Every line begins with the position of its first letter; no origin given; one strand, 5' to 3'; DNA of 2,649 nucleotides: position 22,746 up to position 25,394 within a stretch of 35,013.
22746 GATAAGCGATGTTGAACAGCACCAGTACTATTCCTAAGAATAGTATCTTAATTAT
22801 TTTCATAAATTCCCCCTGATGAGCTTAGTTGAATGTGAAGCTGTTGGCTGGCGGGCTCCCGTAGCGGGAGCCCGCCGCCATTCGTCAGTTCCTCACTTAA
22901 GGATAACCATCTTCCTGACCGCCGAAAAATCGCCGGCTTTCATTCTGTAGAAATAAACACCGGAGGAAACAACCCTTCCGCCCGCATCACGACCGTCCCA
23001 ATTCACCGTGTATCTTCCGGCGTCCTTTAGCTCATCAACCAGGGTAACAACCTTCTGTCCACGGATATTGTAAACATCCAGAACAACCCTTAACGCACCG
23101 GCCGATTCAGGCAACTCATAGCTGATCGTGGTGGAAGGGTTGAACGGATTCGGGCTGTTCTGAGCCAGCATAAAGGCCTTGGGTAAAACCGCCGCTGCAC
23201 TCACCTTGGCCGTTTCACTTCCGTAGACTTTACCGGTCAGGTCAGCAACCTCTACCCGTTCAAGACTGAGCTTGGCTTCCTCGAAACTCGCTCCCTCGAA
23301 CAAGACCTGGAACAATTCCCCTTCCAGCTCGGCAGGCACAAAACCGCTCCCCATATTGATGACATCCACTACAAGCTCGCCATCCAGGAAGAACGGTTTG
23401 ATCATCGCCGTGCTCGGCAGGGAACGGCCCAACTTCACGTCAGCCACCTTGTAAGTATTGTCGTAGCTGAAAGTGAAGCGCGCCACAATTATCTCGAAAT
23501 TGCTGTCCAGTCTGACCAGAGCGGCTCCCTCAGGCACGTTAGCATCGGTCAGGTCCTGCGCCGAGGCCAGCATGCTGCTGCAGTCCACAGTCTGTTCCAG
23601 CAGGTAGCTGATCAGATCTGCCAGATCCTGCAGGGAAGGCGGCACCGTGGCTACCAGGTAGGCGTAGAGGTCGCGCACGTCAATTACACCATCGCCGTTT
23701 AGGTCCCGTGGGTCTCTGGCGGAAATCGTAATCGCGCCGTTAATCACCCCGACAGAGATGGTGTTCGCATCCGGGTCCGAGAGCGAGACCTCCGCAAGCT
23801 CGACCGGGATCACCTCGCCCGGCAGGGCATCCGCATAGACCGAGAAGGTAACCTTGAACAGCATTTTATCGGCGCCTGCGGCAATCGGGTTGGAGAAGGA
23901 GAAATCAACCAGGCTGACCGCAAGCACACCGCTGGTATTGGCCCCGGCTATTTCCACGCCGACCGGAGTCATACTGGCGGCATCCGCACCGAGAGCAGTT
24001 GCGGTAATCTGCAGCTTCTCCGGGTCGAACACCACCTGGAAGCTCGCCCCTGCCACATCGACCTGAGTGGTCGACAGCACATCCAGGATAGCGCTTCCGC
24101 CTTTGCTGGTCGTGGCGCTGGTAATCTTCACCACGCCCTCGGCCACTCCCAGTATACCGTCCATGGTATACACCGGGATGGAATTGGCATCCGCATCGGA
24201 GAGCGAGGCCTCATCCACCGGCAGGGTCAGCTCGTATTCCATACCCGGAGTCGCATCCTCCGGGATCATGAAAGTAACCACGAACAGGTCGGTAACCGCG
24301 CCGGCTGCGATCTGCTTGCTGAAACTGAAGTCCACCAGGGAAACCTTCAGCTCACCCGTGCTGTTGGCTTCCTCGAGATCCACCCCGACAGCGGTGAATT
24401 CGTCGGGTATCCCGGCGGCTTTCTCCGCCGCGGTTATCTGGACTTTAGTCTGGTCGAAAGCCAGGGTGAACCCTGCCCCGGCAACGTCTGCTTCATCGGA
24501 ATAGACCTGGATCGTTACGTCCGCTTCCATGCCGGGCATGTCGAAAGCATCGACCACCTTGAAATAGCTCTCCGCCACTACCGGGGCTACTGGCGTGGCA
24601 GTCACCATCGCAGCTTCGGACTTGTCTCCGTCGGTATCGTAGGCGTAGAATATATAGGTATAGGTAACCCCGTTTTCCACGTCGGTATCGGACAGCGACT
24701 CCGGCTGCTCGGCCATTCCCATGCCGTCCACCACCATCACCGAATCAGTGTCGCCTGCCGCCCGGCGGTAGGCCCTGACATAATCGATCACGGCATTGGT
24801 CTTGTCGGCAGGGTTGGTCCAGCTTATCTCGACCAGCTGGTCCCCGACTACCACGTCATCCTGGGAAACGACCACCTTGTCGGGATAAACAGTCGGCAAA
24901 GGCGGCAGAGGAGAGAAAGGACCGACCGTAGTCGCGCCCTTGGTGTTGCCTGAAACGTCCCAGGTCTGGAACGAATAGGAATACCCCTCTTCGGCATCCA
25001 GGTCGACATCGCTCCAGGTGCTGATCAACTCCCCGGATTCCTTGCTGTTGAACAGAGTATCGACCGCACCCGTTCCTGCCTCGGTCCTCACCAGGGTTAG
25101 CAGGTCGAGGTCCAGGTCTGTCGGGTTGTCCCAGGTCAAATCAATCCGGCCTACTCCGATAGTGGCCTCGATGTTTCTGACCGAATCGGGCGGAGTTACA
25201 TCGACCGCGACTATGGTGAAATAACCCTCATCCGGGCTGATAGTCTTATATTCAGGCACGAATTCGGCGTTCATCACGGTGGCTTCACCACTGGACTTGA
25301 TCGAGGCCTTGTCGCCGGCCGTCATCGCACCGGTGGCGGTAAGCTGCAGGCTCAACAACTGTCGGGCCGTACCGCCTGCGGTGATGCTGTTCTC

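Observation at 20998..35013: Candidate T9SS-anchored cohesin-dockerin surface assembly with no recognisable enzymes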

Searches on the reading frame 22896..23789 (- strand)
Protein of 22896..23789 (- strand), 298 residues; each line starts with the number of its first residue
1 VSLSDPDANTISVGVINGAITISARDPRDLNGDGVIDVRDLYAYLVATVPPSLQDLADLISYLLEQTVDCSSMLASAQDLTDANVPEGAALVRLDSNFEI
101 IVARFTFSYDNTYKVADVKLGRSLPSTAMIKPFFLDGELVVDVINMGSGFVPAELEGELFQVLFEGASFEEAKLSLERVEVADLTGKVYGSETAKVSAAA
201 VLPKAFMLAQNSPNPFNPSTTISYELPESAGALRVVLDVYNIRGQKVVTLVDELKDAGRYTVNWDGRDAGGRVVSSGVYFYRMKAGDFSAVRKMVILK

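Call 56: predict_structure(alignment_id=A2)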
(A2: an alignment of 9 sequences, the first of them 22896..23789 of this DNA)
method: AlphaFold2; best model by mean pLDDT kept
length: 298 residues; sequences in the alignment: 9
mean_pLDDT: 62.0   pTM: 0.57
mean pLDDT of the five models: 62.0, 59.0, 56.9, 52.4, 50.7
residues with pLDDT >= 90: 27; 70-90: 116; 50-70: 35; < 50: 120
segments of 3 or more residues with pLDDT < 50: 1-4, 13-16, 20-22, 75-83, 200-269, 271-298
pLDDT, mean of each block of 10 residues (from residue 1): 49 51 68 82 80 89 73 46 59 81 92 87 76 89 82 75 86 90 86 66 27 31 32 38 38 33 41 40 32 35
secondary structure, 60 per line:
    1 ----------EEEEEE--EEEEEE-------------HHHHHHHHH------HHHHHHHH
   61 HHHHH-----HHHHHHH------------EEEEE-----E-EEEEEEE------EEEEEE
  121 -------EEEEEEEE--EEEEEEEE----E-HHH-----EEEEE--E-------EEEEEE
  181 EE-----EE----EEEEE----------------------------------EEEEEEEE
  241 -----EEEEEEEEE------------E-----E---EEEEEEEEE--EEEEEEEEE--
elements in order: E11-16 E19-24 H38-46 H53-65 H71-77 E90-94 E102-108 E115-120 E128-135 E138-145 E160-164 E175-182 E194-198 E233-240 E246-254 E277-285 E288-296

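Call 59: fold_search(model_id=the predicted structure, library=pdb)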
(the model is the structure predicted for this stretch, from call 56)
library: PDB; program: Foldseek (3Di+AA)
matches with E <= 10: 395; with E <= 0.001: 4
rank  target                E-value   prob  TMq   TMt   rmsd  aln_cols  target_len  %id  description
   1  2vo8                  1.4e-04  1.00  0.27  0.54   8.8       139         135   12  Cohesin module from Clostridium perfringens ATCC13124 family 33 glycoside hydrolase. (released 2008-09-02)
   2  2xdh                  4.4e-04  1.00  0.25  0.49   5.0       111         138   21  Non-cellulosomal cohesin from the hyperthermophilic archaeon Archaeoglobus fulgidus (released 2010-05-26)
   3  2jh2_C                5.0e-04  1.00  0.29  0.60   4.2       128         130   20  X-ray crystal structure of a cohesin-like module from Clostridium perfringens (released 2007-11-06)
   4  2jh2_A                9.4e-04  1.00  0.27  0.55   3.4       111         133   20  X-ray crystal structure of a cohesin-like module from Clostridium perfringens (released 2007-11-06)
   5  6kgc_A                1.8e-03  1.00  0.28  0.51   5.2       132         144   14  Crystal structure of CaDoc0917(R49D)-CaCohA2 complex at pH 5.4 (released 2020-07-08)
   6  1g1k_A                2.0e-03  0.97  0.21  0.37   8.7       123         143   10  COHESIN MODULE FROM THE CELLULOSOME OF CLOSTRIDIUM CELLULOLYTICUM (released 2000-11-22)
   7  2w1n                  2.1e-03  0.98  0.28  0.36  18.6       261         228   14  cohesin and fibronectin type-III double module construct from the Clostridium perfringens glycoside hydrolase GH84C (released 2009-02-03)
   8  2jh2_B                2.8e-03  1.00  0.27  0.55   3.4       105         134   22  X-ray crystal structure of a cohesin-like module from Clostridium perfringens (released 2007-11-06)
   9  2vn5_C                3.1e-03  1.00  0.24  0.45  12.1       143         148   10  The Clostridium cellulolyticum dockerin displays a dual binding mode for its cohesin partner (released 2008-05-20)
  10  2vn5_A                3.7e-03  1.00  0.24  0.46   4.3       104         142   12  The Clostridium cellulolyticum dockerin displays a dual binding mode for its cohesin partner (released 2008-05-20)
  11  2vn6_A                6.2e-03  1.00  0.23  0.43   4.1        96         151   12  The Clostridium cellulolyticum dockerin displays a dual binding mode for its cohesin partner (released 2008-05-13)
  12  6kge_A                6.2e-03  1.00  0.26  0.49   5.3       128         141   16  Crystal structure of CaDoc0917(R16D)-CaCohA2 complex at pH 5.5 (released 2020-07-08)
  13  8ajy_C                8.8e-03  0.92  0.21  0.29  13.1       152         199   10  Ruminococcus flavefaciens Cohesin-Dockerin structure: dockerin from ScaH adaptor scaffoldin in complex with the cohesi (released 2022-11-02)
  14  1tyj                  1.3e-02  0.98  0.22  0.36   7.1       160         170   16  Crystal Structure Analysis of type II Cohesin A11 from Bacteroides cellulosolvens (released 2005-04-26)
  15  2zf9_B                1.3e-02  0.80  0.20  0.31  14.7       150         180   11  Crystal structure of a type III cohesin module from the cellulosomal ScaE cell-surface anchoring scaffoldin of Ruminoc (released 2008-12-30)
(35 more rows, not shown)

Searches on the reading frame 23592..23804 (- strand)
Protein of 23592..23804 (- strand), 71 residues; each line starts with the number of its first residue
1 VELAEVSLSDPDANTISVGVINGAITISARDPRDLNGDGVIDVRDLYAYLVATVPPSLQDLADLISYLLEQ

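Call 11: search_protein_families(library=pfam, max_evalue=10, proteins=[window:23592-23804:-])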
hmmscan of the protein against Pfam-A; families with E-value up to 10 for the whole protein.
seq(71 aa): 4 families
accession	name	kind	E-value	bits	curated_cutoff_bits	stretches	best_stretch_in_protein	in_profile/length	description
PF13202.12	EF-hand_5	-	0.012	15.6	25.9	1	34-46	9-21/25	EF hand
PF13405.12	EF-hand_6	-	0.13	12.5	25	1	34-50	10-26/30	EF-hand domain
PF00036.39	EF-hand_1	-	0.16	12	25.4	1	34-50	10-26/29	EF hand domain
PF00404.24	Dockerin_1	-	0.33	11.6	22.9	1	34-46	3-15/57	Dockerin type I domain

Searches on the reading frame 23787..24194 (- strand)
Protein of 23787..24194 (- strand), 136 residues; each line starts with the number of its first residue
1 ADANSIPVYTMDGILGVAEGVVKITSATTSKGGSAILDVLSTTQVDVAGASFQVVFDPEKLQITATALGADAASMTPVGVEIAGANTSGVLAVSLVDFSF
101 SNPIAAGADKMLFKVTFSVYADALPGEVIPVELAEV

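Call 11: search_protein_families(library=pfam, max_evalue=10, proteins=[window:23787-24194:-])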
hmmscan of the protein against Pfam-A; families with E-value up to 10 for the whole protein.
seq(136 aa): 1 family
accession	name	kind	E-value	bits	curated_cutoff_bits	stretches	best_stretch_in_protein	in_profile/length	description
PF00963.24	Cohesin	-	1.7e-05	25.5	24.1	1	22-128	3-109/139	Cohesin domain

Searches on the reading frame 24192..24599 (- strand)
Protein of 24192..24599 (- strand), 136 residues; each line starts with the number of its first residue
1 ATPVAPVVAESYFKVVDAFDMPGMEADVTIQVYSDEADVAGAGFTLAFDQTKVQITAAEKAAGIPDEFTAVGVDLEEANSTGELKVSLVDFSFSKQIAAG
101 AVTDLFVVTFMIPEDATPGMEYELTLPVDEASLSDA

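Call 11: search_protein_families(library=pfam, max_evalue=10, proteins=[window:24192-24599:-])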
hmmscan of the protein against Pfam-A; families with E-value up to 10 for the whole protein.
seq(136 aa): 2 families
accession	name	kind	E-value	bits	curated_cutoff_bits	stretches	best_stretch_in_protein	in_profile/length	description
PF00963.24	Cohesin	-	2.7e-05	24.8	24.1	1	21-124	11-112/139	Cohesin domain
PF05928.16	Zea_mays_MuDR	-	0.15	12.1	20.8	1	32-97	8-71/207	Zea mays MURB-like protein (MuDR)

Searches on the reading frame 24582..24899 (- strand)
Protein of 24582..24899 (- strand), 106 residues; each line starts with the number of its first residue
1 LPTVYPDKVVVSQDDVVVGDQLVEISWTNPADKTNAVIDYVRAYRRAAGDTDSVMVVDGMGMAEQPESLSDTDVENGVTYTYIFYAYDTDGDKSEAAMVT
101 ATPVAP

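Call 11: search_protein_families(library=pfam, max_evalue=10, proteins=[window:24582-24899:-])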
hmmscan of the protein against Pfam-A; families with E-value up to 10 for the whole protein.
seq(106 aa): 2 families
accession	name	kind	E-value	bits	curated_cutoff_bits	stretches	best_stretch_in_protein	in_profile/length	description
PF00041.27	fn3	-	0.036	14.7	25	1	21-100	14-82/84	Fibronectin type III domain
PF25417.1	DUF7889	-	0.16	11.6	27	1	36-55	5-24/50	Family of unknown function (DUF7889)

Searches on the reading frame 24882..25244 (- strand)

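Call 11: search_protein_families(library=pfam, max_evalue=10, proteins=[window:24882-25244:-])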
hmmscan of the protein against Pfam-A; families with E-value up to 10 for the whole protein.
seq(121 aa): 1 family
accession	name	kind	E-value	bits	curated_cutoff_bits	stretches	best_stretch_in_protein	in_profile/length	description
PF16323.11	DUF4959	-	0.25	12.1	32.9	1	14-49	14-49/106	Domain of unknown function (DUF4959)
